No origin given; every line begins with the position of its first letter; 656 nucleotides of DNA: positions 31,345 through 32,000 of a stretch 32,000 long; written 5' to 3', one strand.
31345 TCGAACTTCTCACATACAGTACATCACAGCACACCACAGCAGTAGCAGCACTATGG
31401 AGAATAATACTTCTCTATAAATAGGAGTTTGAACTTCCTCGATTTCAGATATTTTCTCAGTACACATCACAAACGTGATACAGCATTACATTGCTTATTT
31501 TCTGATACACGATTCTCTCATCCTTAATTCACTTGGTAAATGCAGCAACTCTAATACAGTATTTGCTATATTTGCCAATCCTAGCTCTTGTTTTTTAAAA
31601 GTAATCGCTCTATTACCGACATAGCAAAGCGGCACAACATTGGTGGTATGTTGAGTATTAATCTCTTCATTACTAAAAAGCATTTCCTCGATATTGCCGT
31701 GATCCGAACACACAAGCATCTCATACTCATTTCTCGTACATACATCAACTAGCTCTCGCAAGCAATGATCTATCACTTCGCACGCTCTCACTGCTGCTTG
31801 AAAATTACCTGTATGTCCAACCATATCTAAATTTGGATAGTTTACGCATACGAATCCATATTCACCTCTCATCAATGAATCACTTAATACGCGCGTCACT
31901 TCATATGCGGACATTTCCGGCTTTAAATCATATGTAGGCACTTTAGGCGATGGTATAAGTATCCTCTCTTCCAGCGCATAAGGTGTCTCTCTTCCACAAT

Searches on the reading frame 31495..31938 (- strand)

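Call 25: search_protein_families(library=pfam, proteins=[window:31495-31938:-], max_evalue=0.001)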
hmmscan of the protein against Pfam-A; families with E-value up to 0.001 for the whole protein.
window:31495-31938:- (147 aa): 2 families
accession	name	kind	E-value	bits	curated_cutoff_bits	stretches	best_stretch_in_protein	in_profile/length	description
PF01676.23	Metalloenzyme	-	1.4e-36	126.8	24.3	1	2-134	122-250/252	Metalloenzyme superfamily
PF01663.27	Phosphodiest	-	0.00068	19.8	23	1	20-84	151-223/342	Type I phosphodiesterase / nucleotide pyrophosphatase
